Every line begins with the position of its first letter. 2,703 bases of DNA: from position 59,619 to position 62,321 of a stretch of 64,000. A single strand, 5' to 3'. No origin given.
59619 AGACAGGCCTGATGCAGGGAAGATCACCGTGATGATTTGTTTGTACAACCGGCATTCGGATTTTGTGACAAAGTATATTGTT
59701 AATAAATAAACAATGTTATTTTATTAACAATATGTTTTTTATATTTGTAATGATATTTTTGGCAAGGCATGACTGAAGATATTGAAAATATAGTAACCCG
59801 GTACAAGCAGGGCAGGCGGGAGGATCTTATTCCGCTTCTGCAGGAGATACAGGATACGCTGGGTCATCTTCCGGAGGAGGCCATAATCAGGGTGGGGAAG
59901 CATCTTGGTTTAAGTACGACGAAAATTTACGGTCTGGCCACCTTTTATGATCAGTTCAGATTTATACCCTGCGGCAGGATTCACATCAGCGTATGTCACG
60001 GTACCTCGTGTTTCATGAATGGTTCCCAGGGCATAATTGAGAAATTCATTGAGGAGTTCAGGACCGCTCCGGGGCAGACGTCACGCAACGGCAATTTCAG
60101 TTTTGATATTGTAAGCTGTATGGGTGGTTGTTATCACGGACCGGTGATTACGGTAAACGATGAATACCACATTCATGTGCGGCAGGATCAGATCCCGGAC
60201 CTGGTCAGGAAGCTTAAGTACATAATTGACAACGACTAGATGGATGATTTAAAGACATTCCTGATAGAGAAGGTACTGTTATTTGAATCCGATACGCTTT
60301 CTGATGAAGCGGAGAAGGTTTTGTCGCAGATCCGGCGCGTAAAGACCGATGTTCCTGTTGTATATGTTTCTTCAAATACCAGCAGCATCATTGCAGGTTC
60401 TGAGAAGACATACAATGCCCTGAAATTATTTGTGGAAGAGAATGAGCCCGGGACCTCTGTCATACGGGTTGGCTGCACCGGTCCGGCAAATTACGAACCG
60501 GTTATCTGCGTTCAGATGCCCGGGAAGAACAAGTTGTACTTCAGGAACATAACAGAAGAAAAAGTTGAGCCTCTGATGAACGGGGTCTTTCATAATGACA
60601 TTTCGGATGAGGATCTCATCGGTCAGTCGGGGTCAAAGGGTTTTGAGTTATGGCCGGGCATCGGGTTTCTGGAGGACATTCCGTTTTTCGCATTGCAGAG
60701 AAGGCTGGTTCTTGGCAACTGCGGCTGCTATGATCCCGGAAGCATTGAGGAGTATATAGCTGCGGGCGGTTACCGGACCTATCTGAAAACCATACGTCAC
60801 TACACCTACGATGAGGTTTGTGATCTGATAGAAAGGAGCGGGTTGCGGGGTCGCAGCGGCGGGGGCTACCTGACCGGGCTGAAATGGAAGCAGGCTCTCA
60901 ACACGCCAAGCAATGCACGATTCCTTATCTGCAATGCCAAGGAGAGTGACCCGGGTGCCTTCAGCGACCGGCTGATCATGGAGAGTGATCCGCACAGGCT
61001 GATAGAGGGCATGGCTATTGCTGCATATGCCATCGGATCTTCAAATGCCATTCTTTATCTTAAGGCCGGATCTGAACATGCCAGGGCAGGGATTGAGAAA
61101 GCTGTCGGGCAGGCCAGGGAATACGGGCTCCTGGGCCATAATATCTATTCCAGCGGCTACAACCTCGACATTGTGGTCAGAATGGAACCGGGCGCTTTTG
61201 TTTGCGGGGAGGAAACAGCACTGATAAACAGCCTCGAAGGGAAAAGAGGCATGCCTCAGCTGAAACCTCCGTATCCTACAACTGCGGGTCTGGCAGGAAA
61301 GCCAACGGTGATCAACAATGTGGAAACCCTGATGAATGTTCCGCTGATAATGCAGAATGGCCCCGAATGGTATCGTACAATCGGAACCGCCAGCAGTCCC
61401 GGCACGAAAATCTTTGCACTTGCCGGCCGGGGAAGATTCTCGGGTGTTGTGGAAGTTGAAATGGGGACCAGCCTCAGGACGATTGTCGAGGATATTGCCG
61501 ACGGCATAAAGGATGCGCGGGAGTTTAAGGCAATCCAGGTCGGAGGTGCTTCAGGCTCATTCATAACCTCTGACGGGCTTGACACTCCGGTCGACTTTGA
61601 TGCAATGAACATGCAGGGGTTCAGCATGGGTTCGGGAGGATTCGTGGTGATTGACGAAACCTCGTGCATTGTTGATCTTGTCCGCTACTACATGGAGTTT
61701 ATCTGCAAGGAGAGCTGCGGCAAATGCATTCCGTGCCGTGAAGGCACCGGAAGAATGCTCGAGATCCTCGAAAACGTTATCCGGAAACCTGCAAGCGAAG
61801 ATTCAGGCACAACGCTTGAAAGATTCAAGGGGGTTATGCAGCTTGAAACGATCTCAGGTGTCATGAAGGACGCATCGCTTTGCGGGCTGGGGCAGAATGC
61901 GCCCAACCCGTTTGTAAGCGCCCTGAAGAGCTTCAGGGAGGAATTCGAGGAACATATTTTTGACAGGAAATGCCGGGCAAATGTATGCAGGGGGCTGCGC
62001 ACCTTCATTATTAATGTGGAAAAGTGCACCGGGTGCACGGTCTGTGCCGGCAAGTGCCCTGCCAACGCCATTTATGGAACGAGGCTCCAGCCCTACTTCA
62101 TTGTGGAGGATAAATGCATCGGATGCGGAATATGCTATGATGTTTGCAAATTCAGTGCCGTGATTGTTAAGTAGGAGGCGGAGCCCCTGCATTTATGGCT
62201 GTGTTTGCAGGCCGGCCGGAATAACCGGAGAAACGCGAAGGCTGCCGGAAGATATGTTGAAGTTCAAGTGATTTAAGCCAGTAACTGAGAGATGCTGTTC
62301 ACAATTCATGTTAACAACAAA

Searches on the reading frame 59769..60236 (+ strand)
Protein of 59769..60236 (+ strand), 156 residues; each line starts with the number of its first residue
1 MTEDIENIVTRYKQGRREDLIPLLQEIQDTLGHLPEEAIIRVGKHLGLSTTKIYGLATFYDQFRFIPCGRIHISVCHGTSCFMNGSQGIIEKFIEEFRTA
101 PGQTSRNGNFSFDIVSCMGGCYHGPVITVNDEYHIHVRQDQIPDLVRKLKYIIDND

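Call 5: search_protein_families(library=pfam, proteins=[window:59769-60236:+])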
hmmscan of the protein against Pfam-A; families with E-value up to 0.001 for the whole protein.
window:59769-60236:+ (156 aa): 1 family
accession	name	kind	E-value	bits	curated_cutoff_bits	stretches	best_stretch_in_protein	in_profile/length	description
PF01257.25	2Fe-2S_thioredx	-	2.3e-41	141.5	24.8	1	5-150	1-145/145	Thioredoxin-like [2Fe-2S] ferredoxin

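Call 23: search_protein_families(library=ncbifam, proteins=[window:59769-60236:+], max_evalue=0.00001)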
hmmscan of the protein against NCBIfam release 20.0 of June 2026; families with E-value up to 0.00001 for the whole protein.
window:59769-60236:+ (156 aa): 9 families
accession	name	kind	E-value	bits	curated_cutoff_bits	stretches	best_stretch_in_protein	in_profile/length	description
NF005722.0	PRK07539.1-2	equivalog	2.4e-38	131.7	141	1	3-148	11-155/157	NADH-quinone oxidoreductase subunit NuoE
TIGR01958.1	nuoE_fam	subfamily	8.7e-35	120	142.4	1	5-149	2-147/148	NADH-quinone oxidoreductase subunit NuoE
NF005725.0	PRK07539.1-5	equivalog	4.5e-29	101.4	220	1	3-150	23-172/174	NADH-quinone oxidoreductase subunit NuoE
NF004638.0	PRK05988.1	equivalog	3.9e-28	98.2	198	1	5-149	14-157/159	formate dehydrogenase subunit gamma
NF005747.0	PRK07571.1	equivalog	6.5e-28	97.5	224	1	10-149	29-168/173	bidirectional hydrogenase complex protein HoxE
NF005721.0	PRK07539.1-1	equivalog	7.7e-28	97.6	308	1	2-150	31-178/292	NADH-quinone oxidoreductase subunit NuoE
NF005724.0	PRK07539.1-4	equivalog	7.9e-25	88.1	280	1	5-146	26-169/240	NADH-quinone oxidoreductase subunit NuoE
NF009040.0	PRK12373.1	equivalog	2.9e-22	79.9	514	1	6-146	24-166/400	NADH-quinone oxidoreductase subunit E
NF005723.0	PRK07539.1-3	equivalog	5e-18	65.5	226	1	4-150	9-157/158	NADH-quinone oxidoreductase subunit NuoE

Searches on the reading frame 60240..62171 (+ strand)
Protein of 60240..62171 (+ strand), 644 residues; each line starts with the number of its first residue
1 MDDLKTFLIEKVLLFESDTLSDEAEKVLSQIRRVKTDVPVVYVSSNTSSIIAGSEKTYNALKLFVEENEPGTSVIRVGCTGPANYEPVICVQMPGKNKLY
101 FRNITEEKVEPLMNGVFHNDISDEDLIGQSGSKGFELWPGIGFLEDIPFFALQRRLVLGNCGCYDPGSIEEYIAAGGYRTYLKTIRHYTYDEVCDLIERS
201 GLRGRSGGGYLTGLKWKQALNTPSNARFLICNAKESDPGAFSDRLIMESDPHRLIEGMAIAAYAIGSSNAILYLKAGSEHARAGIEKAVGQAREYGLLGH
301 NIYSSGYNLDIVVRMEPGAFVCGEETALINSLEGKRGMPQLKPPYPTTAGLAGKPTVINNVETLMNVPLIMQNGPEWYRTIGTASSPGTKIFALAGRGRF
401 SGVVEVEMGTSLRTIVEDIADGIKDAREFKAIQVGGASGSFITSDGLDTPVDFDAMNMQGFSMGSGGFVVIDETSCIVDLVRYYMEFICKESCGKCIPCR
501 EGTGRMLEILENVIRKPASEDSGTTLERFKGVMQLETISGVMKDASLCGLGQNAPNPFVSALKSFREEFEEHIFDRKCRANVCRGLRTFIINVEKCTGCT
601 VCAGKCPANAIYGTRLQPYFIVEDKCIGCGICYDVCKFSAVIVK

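Call 5: search_protein_families(library=pfam, proteins=[window:60240-62171:+])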
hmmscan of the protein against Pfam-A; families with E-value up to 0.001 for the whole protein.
window:60240-62171:+ (644 aa): 9 families
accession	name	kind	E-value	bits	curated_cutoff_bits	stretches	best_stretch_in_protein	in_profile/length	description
PF01512.22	Complex1_51K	-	4.9e-40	137.3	31.2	1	197-368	1-149/150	Nuo51 FMN-binding domain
PF10589.14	NADH_4Fe-4S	-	3.7e-26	91.3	23.5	1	479-572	1-85/85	NADH-ubiquinone oxidoreductase-F iron-sulfur binding region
PF00037.32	Fer4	-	1.2e-09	38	21.1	2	620-640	2-22/24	4Fe-4S binding domain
PF14697.11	Fer4_21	-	1.8e-07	31.6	35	1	591-637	3-52/59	4Fe-4S dicluster domain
PF13187.11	Fer4_9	-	3.5e-07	30.6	27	1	595-637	1-48/52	4Fe-4S dicluster domain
PF13237.11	Fer4_10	-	1.4e-06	28.6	25.5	1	590-636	3-52/53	4Fe-4S dicluster domain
PF12797.12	Fer4_2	-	1.5e-06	28.2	24.5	1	619-637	3-21/22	4Fe-4S binding domain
PF12837.12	Fer4_6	-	3e-06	27.4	25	1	621-640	4-23/24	4Fe-4S binding domain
PF12838.12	Fer4_7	-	8e-05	23.5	27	1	595-639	1-51/52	4Fe-4S dicluster domain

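Call 23: search_protein_families(library=ncbifam, proteins=[window:60240-62171:+], max_evalue=0.00001)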
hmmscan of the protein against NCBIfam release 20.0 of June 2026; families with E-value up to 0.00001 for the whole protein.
window:60240-62171:+ (644 aa): 16 families
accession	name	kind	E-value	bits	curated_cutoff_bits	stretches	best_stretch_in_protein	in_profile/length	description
TIGR01959.1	nuoF_fam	equivalog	5.8e-128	426.8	558.65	1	168-573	13-410/410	NADH-quinone oxidoreductase subunit NuoF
NF008436.0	PRK11278.1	equivalog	2.5e-104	349.7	749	1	166-589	24-442/448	NADH-quinone oxidoreductase subunit NuoF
NF010120.0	PRK13596.1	equivalog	4e-99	332.1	389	1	182-579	32-423/433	NADH-quinone oxidoreductase subunit NuoF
TIGR01944.1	rnfB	subfamily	1e-08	35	68.7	1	588-640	107-159/190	RnfABCDGE type electron transport complex subunit B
NF058577.1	FdxA_fam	equivalog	2.5e-08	34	65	1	591-640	5-52/52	4Fe-4S ferredoxin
TIGR03294.1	FrhG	equivalog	3e-07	30.4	245.5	1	585-637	165-216/228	coenzyme F420 hydrogenase subunit gamma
NF003475.0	PRK05113.1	equivalog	3.1e-07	30.4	203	1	589-639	108-158/190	electron transport complex subunit RsxB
NF005415.0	PRK06991.1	equivalog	8e-07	29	281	1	590-637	81-128/284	electron transport complex subunit RsxB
NF003454.1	PRK05035.1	equivalog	9e-07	27.7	345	1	182-368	115-275/556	electron transport complex subunit RsxC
NF045790.1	OxalOxreddelta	equivalog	1.1e-06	28.1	230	1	587-641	253-306/316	oxalate oxidoreductase subunit delta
TIGR04481.1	PR_assoc_PrdC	equivalog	2.2e-06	26.8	490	0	190-368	73-223/425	proline reductase-associated electron transfer protein PrdC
TIGR02179.1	PorD_KorD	subfamily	3.2e-06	27.2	60.05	1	590-641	21-72/78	2-oxoacid:acceptor oxidoreductase, delta subunit, pyruvate/2-ketoisovalerate family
NF038196.1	ferrodoxin_EFR1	subfamily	4.2e-06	27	75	1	567-641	159-229/242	EFR1 family ferrodoxin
NF006221.0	PRK08348.1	subfamily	4.3e-06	26.4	124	0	589-641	39-92/136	NADH-plastoquinone oxidoreductase subunit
TIGR02700.1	flavo_MJ0208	hypoth_equivalog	5e-06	26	251.35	1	586-642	140-195/234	dihydromethanopterin reductase (acceptor)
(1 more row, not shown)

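Call 50: search_solved_structures(query=window:60240-62171:+, show_alignments=2, max_evalue=1e-60)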
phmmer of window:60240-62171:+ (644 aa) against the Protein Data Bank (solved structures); distinct sequences matched with E-value up to 1e-60: 61 (the best 60 are shown).
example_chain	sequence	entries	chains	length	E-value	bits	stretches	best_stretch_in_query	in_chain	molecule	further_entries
9n5u_B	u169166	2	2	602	1.4e-161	542.1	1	37-642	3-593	NfnB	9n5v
9bov_B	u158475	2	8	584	1.5e-160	538.7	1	49-643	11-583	NADH dehydrogenase (Quinone)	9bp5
8oh5_B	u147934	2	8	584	9.6e-160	536.1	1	46-643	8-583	NAD-reducing hydrogenase subunit HoxF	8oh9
7t2r_B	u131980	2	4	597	1.1e-157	529.3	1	72-641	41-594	NiFe hydrogenase subunit B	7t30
7q4v_B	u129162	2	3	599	4.1e-156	524.1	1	72-641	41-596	Iron hydrogenase HydB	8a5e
8a6t_B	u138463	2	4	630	2.8e-149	501.5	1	72-641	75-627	Electron bifurcating hydrogenase subunit HydB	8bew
7p5h_B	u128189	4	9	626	6.4e-149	500.3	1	71-641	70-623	Fe-hydrogenase, subunit beta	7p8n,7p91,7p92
7q4w_B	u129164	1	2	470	4.5e-148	497.5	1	169-641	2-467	Iron hydrogenase HydB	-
9mqx_B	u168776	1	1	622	2.5e-141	475.2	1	17-640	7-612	NADH:ubiquinone oxidoreductase, NADH-binding (51 kD) subunit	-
6vw7_B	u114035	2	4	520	9.4e-102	344.5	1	134-569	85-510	NAD-dependent formate dehydrogenase beta subunit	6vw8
7awt_F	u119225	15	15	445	4.9e-98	332.2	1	166-587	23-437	NADH-quinone oxidoreductase subunit F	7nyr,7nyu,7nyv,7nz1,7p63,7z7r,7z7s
7p64_F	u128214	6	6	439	5.5e-98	332.1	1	166-587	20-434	NADH-quinone oxidoreductase subunit F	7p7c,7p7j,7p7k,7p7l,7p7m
9q8i_F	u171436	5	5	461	5.6e-98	332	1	166-587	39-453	NADH-quinone oxidoreductase subunit F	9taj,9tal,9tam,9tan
7p61_F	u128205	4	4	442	5.6e-98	332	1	166-587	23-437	NADH-quinone oxidoreductase subunit F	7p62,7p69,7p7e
2fug_1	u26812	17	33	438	1.2e-91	311.2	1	160-569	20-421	NADH-quinone oxidoreductase chain 1 | NADH-QUINONE OXIDOREDUCTASE SUBUNIT 1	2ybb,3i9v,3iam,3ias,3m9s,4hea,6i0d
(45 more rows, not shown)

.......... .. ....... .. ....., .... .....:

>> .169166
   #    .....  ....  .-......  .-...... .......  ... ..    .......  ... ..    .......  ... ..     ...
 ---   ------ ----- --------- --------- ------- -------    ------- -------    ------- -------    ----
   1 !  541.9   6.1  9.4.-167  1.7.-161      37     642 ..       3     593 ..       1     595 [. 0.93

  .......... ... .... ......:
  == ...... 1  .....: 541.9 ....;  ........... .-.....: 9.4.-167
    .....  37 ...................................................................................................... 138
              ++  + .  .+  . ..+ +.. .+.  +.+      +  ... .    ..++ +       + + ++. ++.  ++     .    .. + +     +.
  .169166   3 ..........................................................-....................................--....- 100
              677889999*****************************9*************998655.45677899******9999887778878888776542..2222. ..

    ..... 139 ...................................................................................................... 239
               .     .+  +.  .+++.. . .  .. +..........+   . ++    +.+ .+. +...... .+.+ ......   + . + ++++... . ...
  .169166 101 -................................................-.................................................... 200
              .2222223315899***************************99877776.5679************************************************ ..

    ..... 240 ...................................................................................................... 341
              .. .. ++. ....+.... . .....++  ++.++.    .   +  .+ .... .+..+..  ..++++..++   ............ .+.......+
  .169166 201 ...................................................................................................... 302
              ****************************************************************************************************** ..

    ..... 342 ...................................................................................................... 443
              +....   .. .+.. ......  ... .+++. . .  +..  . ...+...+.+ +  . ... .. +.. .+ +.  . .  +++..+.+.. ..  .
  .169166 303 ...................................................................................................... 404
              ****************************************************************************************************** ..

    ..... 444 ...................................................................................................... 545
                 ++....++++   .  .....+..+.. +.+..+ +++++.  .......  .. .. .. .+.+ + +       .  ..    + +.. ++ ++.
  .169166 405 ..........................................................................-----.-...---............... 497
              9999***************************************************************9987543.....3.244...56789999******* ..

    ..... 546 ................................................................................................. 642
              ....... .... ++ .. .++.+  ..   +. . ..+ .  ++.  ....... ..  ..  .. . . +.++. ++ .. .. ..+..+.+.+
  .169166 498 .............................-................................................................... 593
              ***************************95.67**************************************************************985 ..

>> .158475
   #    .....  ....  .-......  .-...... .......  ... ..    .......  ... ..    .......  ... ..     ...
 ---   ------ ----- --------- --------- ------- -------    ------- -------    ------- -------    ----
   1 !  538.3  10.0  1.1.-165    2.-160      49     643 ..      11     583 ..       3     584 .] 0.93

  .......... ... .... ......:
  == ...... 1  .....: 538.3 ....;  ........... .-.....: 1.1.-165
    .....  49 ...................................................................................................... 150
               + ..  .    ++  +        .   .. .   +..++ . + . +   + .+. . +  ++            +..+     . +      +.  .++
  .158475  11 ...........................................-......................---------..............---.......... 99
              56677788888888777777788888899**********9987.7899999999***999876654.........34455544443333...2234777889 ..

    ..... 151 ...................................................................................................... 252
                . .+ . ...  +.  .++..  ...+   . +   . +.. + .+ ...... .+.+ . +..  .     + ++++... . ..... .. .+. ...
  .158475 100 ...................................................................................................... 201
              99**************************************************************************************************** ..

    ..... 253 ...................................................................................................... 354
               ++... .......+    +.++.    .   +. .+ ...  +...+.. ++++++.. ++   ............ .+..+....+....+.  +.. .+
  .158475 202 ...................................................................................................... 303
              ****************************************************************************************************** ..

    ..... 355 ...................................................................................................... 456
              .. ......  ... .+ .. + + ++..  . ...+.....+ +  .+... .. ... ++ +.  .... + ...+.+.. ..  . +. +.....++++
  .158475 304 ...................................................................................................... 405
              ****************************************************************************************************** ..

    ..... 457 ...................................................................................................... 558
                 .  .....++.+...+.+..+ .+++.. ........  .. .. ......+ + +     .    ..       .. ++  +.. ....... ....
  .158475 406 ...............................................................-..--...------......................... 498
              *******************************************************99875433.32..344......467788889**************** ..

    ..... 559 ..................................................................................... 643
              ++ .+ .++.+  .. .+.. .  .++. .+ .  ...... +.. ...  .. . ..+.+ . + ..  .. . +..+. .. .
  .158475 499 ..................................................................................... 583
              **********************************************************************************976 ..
